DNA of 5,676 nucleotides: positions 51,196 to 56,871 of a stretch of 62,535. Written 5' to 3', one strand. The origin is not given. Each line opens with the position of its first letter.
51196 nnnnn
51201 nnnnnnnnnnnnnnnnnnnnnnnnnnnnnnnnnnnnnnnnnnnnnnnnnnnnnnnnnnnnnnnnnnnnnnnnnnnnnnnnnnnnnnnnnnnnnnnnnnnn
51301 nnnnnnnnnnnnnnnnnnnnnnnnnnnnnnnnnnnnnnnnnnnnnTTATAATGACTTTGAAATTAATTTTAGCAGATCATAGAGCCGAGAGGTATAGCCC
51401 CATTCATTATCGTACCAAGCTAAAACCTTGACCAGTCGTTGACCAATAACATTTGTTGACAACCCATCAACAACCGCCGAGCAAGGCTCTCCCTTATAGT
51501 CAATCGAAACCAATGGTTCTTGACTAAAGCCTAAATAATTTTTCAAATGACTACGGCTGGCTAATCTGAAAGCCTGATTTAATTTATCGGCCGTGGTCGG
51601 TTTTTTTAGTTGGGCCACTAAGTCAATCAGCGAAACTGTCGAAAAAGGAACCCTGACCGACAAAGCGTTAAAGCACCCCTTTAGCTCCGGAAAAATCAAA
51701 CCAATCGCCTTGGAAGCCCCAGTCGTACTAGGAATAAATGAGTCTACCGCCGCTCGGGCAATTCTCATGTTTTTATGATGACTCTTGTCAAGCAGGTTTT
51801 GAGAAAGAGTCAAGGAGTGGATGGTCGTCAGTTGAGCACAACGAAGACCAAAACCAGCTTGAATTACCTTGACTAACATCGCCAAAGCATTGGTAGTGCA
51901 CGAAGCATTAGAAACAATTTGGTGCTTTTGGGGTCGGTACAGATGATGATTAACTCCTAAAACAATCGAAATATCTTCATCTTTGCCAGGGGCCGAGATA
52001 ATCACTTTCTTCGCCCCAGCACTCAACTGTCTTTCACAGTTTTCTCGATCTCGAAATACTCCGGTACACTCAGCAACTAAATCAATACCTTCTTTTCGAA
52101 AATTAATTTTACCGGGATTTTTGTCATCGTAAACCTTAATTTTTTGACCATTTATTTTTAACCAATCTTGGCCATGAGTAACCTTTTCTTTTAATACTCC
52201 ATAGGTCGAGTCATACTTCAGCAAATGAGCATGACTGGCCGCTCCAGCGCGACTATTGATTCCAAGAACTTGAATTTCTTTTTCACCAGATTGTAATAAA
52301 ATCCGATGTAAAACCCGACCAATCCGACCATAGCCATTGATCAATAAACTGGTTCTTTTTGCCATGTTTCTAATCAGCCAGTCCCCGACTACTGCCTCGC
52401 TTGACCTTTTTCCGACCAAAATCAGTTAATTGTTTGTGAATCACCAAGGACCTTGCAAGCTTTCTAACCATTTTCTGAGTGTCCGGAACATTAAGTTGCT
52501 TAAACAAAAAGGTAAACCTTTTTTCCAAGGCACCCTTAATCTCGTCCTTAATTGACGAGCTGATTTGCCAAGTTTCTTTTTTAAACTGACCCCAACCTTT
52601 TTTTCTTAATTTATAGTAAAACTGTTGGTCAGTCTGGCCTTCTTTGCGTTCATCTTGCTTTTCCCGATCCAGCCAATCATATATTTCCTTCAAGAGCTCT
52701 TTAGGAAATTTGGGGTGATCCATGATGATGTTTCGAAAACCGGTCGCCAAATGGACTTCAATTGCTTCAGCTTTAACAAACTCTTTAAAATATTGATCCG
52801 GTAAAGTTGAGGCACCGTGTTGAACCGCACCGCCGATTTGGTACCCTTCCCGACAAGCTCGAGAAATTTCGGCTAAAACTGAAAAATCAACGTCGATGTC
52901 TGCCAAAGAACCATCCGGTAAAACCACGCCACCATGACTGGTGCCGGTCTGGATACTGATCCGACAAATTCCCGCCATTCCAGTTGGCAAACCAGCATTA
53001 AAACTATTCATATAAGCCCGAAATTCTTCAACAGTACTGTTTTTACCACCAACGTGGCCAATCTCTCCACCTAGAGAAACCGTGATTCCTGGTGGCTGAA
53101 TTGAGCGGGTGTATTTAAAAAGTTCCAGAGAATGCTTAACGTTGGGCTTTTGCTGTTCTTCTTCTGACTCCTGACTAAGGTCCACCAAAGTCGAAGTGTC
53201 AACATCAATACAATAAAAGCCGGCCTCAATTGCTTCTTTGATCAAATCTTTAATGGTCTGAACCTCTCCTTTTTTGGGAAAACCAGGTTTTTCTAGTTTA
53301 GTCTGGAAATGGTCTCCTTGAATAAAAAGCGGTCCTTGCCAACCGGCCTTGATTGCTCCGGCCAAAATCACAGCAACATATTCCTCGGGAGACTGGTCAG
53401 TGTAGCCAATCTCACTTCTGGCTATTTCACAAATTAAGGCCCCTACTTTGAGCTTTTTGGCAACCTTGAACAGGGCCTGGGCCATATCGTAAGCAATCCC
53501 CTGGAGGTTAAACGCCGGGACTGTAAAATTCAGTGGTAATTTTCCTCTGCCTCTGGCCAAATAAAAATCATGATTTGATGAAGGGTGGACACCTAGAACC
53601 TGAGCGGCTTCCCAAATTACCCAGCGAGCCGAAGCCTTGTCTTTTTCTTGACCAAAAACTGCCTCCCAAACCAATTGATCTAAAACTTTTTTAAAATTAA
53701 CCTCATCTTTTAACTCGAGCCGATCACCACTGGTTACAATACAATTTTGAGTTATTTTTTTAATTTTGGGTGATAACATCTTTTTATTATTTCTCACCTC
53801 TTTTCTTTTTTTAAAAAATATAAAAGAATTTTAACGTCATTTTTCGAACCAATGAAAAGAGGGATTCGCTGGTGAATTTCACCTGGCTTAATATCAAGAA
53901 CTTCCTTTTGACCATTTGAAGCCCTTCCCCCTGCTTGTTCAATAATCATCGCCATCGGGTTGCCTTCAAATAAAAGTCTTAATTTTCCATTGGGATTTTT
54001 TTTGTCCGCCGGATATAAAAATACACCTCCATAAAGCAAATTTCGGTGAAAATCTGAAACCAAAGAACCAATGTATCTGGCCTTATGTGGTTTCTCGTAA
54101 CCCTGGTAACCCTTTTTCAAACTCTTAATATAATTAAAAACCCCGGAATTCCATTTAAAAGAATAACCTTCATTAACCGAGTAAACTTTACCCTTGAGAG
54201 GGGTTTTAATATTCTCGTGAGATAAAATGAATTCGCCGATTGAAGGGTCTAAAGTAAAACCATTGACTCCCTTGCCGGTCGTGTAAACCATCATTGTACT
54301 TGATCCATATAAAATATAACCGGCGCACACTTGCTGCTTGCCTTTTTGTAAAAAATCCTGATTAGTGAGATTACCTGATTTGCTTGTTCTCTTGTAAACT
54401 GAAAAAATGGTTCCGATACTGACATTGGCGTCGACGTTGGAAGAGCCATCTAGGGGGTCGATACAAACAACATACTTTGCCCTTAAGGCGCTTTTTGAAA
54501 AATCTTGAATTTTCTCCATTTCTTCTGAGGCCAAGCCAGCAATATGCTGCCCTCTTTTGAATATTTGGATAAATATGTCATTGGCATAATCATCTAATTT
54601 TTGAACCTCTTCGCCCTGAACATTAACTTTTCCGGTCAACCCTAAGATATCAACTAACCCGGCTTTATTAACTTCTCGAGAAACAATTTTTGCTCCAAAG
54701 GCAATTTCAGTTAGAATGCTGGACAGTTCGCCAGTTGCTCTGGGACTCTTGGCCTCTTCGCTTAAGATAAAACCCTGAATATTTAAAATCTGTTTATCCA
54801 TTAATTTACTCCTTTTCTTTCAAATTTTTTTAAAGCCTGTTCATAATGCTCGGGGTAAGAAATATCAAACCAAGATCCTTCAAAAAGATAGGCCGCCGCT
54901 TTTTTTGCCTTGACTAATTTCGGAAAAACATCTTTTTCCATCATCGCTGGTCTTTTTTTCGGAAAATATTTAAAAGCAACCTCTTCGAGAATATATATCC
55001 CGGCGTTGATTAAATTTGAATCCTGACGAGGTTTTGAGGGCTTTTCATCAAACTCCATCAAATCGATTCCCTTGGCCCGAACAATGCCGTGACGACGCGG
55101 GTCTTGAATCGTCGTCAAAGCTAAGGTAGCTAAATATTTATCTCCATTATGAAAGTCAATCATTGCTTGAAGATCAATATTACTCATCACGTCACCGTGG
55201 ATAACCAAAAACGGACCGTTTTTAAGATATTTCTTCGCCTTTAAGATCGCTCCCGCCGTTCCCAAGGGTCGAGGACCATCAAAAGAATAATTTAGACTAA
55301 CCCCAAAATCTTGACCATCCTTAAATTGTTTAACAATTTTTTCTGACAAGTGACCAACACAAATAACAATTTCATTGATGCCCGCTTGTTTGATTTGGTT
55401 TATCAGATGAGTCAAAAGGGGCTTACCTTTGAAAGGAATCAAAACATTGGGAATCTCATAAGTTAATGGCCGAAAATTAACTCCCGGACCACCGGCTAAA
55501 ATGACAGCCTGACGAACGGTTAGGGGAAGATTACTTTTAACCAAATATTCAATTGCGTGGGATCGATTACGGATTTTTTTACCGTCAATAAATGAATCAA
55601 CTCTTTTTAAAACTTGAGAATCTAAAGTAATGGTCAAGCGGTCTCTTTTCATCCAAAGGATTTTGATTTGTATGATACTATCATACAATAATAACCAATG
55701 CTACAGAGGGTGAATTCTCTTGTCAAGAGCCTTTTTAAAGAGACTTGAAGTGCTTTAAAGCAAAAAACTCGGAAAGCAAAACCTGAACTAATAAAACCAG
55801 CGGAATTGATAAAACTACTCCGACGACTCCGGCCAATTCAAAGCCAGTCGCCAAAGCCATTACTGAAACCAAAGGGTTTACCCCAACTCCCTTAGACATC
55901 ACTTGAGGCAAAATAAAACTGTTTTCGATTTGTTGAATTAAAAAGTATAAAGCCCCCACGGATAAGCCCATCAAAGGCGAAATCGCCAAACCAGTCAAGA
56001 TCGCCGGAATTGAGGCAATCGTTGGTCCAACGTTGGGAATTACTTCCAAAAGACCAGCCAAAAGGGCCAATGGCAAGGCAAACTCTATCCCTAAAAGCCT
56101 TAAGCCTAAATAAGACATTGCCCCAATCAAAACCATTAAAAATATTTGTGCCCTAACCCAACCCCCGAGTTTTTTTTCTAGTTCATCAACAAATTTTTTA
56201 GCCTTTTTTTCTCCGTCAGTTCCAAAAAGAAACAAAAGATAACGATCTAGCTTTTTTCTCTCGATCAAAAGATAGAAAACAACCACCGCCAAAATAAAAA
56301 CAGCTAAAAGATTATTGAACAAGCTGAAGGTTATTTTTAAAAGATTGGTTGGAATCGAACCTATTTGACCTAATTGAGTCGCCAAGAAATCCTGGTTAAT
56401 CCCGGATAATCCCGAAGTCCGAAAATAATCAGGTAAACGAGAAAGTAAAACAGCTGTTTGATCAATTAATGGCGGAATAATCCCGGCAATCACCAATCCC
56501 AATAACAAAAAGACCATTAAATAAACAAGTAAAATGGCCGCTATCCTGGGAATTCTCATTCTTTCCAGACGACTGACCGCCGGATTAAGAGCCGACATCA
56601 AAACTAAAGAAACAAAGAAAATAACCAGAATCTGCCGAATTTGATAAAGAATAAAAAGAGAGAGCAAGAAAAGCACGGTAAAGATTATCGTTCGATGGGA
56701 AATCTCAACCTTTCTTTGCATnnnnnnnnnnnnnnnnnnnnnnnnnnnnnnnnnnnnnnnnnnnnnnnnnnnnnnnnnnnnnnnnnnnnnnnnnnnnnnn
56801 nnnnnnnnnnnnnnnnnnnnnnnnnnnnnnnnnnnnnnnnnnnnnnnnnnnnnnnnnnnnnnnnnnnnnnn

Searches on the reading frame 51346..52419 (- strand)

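Call 58: search_protein_families(library=pfam, proteins=[window:51346-52419:-], max_evalue=0.001)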
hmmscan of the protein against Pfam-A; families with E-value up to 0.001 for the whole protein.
window:51346-52419:- (357 aa): 2 families
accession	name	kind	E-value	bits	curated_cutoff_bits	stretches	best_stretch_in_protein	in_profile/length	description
PF02800.25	Gp_dh_C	-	7.2e-47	159.3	24.4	1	179-336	1-158/158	Glyceraldehyde 3-phosphate dehydrogenase, C-terminal domain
PF00044.30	Gp_dh_N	-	1.3e-29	102.9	31.7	1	24-124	2-100/101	Glyceraldehyde 3-phosphate dehydrogenase, NAD binding domain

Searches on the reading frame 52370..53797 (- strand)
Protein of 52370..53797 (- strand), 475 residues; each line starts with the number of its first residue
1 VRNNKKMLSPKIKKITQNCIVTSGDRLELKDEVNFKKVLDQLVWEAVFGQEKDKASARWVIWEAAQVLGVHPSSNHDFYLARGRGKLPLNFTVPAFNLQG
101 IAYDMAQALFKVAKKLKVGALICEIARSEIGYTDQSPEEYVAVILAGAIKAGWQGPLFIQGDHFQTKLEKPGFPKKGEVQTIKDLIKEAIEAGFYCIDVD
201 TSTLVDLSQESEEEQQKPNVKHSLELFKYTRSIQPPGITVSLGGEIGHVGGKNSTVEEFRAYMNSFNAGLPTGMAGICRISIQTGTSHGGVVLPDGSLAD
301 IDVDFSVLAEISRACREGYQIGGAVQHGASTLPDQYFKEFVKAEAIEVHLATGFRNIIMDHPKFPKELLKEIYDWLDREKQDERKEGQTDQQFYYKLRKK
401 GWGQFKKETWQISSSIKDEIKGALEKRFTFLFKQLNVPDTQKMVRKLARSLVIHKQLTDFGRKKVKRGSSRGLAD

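Call 58: search_protein_families(library=pfam, proteins=[window:52370-53797:-], max_evalue=0.001)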
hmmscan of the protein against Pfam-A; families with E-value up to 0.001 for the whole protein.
window:52370-53797:- (475 aa): 1 family
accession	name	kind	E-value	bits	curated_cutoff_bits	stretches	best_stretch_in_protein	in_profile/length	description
PF01116.26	F_bP_aldolase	-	4.7e-16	59.6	25.5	1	90-362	14-241/277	Fructose-bisphosphate aldolase class-II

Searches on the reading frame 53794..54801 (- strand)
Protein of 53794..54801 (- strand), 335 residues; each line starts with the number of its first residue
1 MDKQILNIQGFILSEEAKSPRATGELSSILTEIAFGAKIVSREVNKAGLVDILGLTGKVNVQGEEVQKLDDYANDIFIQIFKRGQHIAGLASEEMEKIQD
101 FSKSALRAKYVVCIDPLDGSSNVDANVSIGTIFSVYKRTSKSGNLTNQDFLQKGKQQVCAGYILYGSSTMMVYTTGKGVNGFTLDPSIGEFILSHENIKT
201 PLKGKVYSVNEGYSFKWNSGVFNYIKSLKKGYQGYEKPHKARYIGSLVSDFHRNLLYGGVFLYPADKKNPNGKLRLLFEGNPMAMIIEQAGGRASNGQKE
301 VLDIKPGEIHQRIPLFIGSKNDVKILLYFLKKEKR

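Call 58: search_protein_families(library=pfam, proteins=[window:53794-54801:-], max_evalue=0.001)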
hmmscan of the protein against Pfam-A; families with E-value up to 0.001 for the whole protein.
window:53794-54801:- (335 aa): 3 families
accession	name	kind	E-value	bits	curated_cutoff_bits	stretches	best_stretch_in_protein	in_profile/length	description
PF00316.25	FBPase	-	5.4e-72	241.9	34.8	1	8-196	3-191/191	Fructose-1-6-bisphosphatase, N-terminal domain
PF18913.5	FBPase_C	-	1.3e-45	154.7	27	1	201-327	2-123/127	Fructose-1-6-bisphosphatase, C-terminal domain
PF00459.30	Inositol_P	-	3.6e-05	23.8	27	1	60-122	36-97/271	Inositol monophosphatase family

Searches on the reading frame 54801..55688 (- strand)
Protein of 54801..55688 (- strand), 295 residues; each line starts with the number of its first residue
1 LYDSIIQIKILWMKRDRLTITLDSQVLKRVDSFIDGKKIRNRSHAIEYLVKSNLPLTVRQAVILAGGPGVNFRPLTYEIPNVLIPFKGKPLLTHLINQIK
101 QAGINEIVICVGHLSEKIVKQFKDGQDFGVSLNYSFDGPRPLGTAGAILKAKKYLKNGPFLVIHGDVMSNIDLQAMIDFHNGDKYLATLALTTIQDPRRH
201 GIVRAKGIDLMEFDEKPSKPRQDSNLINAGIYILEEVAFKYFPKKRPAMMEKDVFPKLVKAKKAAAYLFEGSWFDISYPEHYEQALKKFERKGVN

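Call 58: search_protein_families(library=pfam, proteins=[window:54801-55688:-], max_evalue=0.001)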
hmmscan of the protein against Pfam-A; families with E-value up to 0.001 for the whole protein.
window:54801-55688:- (295 aa): 2 families
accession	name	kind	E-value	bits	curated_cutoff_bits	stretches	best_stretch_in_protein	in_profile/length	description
PF00483.29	NTP_transferase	-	2.4e-41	142.3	21.2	1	61-290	2-243/245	Nucleotidyl transferase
PF12804.13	NTP_transf_3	-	5.8e-08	33.5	27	1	61-167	1-96/160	MobA-like NTP transferase domain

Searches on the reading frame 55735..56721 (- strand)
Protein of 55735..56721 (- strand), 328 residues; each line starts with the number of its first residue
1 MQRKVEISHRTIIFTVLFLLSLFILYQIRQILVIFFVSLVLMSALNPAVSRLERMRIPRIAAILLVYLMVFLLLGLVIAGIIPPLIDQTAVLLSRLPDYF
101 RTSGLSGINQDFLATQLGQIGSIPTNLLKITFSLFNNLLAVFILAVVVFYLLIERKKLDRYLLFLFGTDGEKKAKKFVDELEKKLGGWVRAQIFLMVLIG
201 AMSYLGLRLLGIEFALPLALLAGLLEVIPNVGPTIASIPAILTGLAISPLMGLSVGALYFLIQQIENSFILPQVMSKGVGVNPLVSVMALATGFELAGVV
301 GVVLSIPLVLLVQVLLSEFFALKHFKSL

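Call 58: search_protein_families(library=pfam, proteins=[window:55735-56721:-], max_evalue=0.001)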
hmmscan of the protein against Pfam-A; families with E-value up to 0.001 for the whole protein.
window:55735-56721:- (328 aa): 1 family
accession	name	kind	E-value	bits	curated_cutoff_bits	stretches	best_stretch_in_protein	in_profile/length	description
PF01594.21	AI-2E_transport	-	3.9e-54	184.5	34.3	1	13-318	3-325/327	AI-2E family transporter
